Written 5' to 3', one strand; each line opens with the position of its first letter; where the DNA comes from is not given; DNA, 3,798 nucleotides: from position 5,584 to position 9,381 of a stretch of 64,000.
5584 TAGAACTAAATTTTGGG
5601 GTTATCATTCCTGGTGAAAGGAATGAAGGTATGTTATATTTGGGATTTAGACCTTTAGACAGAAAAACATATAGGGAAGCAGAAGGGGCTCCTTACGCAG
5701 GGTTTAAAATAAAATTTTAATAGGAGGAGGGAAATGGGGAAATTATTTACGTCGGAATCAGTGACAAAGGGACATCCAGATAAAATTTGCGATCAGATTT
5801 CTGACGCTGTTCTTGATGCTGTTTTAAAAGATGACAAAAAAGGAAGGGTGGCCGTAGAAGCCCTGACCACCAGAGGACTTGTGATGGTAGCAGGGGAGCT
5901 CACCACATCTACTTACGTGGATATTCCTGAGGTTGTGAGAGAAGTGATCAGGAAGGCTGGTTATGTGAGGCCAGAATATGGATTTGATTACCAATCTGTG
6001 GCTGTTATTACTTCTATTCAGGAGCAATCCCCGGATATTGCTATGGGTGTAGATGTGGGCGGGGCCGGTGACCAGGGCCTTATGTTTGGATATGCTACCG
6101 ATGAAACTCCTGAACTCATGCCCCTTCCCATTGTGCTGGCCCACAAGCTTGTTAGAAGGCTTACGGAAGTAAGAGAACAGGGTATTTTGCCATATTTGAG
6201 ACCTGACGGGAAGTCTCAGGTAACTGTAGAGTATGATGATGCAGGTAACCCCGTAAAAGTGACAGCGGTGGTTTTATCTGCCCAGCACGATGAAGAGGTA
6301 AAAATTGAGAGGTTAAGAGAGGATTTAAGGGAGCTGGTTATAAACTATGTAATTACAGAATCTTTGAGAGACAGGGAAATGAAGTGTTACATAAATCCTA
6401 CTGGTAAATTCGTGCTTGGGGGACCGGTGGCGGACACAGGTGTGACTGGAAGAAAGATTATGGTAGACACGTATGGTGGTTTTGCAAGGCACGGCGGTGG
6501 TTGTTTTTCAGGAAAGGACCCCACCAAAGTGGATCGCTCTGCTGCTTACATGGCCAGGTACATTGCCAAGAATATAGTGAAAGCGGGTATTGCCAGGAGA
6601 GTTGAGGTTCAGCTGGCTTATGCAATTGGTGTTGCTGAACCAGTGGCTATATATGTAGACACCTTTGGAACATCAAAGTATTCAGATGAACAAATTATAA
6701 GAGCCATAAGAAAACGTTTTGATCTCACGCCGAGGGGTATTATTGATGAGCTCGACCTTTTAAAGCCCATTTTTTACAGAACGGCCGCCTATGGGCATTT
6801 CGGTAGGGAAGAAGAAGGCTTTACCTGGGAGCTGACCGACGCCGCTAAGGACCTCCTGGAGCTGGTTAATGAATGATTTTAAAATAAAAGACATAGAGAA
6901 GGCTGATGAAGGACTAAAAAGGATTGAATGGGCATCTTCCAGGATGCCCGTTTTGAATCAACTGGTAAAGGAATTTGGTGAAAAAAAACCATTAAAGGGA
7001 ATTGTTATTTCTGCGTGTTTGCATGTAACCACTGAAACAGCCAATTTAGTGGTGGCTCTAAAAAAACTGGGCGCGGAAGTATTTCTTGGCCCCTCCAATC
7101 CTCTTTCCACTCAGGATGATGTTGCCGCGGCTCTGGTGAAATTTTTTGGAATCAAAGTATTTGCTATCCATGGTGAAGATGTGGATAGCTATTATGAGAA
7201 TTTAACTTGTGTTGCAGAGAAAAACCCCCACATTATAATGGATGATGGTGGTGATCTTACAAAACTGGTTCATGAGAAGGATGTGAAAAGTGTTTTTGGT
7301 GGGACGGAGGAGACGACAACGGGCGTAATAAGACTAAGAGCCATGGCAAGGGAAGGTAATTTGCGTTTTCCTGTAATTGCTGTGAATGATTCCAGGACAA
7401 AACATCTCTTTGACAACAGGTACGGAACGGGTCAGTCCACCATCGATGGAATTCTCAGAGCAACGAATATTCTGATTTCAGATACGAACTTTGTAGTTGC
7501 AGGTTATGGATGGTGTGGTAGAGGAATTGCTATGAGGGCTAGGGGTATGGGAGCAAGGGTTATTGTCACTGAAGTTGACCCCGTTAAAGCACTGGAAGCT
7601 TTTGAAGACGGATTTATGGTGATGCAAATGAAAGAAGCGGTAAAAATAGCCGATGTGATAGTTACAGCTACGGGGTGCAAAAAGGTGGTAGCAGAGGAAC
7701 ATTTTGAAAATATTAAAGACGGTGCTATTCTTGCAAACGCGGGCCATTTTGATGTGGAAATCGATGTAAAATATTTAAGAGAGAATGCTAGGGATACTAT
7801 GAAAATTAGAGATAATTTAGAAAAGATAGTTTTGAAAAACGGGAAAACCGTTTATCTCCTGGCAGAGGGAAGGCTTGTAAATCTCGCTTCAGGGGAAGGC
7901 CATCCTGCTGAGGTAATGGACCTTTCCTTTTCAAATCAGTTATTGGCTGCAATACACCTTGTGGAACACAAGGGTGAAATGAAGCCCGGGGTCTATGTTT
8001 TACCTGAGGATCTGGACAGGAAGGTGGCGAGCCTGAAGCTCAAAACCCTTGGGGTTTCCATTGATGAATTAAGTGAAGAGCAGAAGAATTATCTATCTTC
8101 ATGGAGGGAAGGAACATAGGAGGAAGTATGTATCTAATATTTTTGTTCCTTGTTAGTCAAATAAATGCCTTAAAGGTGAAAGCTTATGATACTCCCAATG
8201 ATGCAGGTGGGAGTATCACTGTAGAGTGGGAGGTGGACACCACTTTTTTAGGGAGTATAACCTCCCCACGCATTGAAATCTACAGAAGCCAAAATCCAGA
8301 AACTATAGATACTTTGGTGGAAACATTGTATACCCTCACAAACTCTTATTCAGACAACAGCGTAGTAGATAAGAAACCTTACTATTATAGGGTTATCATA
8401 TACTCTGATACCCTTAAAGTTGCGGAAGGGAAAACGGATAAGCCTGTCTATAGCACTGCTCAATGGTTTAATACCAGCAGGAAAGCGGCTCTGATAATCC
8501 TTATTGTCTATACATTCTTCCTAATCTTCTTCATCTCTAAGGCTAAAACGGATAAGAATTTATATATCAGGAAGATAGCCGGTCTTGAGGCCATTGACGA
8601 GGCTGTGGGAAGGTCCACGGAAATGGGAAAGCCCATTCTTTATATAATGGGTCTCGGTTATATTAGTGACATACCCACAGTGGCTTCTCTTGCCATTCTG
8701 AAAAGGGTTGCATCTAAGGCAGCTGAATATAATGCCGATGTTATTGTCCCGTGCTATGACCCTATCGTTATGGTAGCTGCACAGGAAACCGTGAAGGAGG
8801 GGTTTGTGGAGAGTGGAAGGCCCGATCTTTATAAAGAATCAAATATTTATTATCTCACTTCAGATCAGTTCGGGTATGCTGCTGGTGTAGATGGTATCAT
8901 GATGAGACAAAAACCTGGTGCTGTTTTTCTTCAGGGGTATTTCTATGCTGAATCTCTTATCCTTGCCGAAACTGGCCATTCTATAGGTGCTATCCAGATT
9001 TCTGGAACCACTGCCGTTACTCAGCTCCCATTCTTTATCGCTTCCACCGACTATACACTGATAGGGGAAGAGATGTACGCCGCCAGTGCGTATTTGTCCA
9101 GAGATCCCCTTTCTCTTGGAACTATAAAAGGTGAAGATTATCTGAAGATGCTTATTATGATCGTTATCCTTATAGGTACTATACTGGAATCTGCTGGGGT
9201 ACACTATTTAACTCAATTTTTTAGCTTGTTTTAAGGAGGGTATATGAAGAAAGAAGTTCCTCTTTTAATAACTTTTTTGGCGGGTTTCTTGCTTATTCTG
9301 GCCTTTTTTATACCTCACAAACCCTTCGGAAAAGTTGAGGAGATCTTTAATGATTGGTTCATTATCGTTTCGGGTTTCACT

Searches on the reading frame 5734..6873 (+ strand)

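Call 31: search_protein_families(library=pfam, proteins=[window:5734-6873:+], max_evalue=0.001)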
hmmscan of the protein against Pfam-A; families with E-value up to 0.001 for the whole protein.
window:5734-6873:+ (380 aa): 3 families
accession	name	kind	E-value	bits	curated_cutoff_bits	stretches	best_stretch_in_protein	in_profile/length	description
PF02773.21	S-AdoMet_synt_C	-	9.9e-67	223.6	25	1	228-366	1-137/138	S-adenosylmethionine synthetase, C-terminal domain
PF02772.21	S-AdoMet_synt_M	-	1.2e-49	167.9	29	1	110-226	3-120/120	S-adenosylmethionine synthetase, central domain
PF00438.25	S-AdoMet_synt_N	-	1.8e-41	141.1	33.1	1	4-100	3-99/99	S-adenosylmethionine synthetase, N-terminal domain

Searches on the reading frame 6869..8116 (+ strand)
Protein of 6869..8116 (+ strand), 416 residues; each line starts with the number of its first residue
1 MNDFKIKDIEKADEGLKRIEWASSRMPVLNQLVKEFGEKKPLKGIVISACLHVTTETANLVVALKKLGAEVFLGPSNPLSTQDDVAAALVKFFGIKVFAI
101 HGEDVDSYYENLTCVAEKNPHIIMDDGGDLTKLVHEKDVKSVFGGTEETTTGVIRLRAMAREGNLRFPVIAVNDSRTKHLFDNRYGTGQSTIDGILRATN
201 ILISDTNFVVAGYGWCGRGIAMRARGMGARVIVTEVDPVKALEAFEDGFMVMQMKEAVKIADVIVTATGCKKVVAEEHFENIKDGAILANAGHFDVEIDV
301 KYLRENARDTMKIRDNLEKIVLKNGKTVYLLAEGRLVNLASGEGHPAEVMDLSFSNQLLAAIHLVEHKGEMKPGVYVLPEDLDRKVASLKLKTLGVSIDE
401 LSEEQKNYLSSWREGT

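Call 31: search_protein_families(library=pfam, proteins=[window:6869-8116:+], max_evalue=0.001)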
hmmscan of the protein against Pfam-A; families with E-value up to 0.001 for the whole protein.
window:6869-8116:+ (416 aa): 4 families
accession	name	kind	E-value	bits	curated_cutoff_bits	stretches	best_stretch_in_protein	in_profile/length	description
PF05221.23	AdoHcyase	-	5.6e-70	236.3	25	2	3-136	1-138/299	S-adenosyl-L-homocysteine hydrolase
PF00670.27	AdoHcyase_NAD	-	8.9e-54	182.4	27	1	183-342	1-160/162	S-adenosyl-L-homocysteine hydrolase, NAD binding domain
PF07991.19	KARI_N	-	9.4e-09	35.5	20.6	1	203-300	2-103/165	Acetohydroxy acid isomeroreductase, NADPH-binding domain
PF02826.25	2-Hacid_dh_C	-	9.4e-09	35.3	25.1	1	203-292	34-127/178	D-isomer specific 2-hydroxyacid dehydrogenase, NAD binding domain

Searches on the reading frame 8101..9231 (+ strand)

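Call 31: search_protein_families(library=pfam, proteins=[window:8101-9231:+], max_evalue=0.001)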
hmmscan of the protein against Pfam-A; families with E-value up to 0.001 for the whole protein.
window:8101-9231:+ (377 aa): 1 family
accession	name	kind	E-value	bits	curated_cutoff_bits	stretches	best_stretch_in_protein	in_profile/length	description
PF20539.3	DUF6754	-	6.1e-114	379.9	27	1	119-374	2-257/257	Domain of unknown function (DUF6754)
